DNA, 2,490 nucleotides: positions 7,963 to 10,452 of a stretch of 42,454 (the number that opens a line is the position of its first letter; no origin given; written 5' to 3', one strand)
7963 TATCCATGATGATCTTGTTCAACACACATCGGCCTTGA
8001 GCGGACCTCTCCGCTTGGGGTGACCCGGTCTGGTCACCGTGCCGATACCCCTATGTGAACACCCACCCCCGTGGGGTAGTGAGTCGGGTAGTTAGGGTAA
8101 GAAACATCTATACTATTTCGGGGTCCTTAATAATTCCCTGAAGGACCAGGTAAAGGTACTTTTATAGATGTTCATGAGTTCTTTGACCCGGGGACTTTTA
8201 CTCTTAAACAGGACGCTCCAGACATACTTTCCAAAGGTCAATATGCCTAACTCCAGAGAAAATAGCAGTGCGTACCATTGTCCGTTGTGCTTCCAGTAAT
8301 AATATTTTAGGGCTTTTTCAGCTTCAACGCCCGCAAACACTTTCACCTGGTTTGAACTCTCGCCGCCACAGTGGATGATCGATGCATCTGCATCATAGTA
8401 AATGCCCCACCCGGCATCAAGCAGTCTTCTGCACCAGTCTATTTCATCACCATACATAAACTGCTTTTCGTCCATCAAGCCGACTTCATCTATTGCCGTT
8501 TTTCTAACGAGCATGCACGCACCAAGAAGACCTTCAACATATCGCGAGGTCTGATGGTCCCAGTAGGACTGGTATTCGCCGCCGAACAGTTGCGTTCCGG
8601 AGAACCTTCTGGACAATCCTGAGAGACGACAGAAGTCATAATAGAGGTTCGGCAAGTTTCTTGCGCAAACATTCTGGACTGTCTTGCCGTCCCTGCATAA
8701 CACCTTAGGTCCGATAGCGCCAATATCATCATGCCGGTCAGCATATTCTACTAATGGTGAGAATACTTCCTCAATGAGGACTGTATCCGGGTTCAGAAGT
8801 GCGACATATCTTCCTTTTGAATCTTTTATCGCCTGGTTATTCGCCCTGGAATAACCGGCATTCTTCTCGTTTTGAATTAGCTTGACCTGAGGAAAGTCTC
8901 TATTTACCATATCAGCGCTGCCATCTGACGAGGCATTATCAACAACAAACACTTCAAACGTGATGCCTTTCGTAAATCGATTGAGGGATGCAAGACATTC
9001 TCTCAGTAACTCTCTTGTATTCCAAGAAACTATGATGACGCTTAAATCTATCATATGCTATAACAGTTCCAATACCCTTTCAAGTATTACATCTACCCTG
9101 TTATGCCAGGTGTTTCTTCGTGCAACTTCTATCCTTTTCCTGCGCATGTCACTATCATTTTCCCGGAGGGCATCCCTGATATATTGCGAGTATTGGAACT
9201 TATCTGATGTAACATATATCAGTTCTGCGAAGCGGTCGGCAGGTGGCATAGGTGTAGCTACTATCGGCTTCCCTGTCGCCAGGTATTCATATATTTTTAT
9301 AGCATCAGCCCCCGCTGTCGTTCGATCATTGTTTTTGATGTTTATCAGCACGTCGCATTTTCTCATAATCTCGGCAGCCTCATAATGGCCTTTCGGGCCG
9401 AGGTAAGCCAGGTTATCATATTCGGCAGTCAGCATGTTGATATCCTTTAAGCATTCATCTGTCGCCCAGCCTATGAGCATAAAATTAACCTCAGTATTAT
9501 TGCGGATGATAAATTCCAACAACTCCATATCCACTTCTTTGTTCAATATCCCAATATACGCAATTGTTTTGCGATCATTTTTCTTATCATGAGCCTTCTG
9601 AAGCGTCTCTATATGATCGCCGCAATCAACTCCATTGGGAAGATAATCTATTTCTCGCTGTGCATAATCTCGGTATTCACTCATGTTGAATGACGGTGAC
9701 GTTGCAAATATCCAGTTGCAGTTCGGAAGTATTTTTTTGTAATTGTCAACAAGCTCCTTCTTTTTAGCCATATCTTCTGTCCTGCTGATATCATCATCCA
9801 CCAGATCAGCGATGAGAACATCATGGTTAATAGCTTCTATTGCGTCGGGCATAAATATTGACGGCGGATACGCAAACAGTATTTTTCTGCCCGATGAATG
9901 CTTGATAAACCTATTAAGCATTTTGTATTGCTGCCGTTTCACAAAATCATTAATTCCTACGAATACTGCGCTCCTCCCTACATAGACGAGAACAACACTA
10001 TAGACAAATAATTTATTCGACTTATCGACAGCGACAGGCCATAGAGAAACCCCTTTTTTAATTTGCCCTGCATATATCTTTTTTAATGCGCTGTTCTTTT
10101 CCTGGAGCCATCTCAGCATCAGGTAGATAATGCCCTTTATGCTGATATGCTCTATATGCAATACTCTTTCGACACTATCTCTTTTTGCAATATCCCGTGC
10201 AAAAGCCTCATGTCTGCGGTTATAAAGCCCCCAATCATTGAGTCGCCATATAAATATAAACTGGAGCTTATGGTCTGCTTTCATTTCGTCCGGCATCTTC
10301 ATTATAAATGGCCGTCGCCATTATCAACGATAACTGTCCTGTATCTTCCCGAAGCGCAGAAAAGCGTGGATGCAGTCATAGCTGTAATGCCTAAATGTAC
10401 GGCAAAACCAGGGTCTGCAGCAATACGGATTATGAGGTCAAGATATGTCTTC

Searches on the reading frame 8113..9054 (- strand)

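Call 30: search_protein_families(library=pfam, proteins=[window:8113-9054:-], max_evalue=0.0001)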
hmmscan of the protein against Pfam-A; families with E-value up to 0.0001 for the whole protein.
window:8113-9054:- (313 aa): 4 families
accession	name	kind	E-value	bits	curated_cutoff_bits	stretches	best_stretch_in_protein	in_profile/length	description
PF00535.33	Glycos_transf_2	-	2.9e-24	86.3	23.3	1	5-127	1-125/168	Glycosyl transferase family 2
PF13641.12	Glyco_tranf_2_3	-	3.5e-21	76.7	27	1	4-233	3-216/230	Glycosyltransferase like family 2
PF13712.12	Glyco_tranf_2_5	-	3.5e-05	24.1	27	0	7-115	2-89/210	Glycosyltransferase like family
PF13632.12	Glyco_trans_2_3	-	4.9e-05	23.7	27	0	83-254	1-142/198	Glycosyl transferase family group 2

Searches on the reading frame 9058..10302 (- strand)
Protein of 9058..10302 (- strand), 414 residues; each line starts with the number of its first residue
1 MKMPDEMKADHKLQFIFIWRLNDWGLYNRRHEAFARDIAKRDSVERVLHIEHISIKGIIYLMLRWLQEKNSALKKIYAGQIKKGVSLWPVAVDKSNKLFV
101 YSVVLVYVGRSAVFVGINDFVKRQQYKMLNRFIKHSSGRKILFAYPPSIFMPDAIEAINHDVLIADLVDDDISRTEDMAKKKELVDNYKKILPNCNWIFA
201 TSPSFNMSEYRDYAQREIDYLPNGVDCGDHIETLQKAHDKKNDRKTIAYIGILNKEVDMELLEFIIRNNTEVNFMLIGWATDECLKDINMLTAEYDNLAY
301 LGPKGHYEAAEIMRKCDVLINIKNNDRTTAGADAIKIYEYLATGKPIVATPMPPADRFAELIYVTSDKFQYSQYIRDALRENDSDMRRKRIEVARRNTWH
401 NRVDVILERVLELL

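Call 30: search_protein_families(library=pfam, proteins=[window:9058-10302:-], max_evalue=0.0001)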
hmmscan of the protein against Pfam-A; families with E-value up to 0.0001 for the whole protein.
window:9058-10302:- (414 aa): 2 families
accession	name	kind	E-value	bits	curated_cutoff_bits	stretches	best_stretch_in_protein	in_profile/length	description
PF13692.12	Glyco_trans_1_4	-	4.5e-05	24.2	27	1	245-353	2-109/142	Glycosyl transferases group 1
PF00534.26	Glycos_transf_1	-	5.9e-05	23.1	26.4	0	232-394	3-169/172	Glycosyl transferases group 1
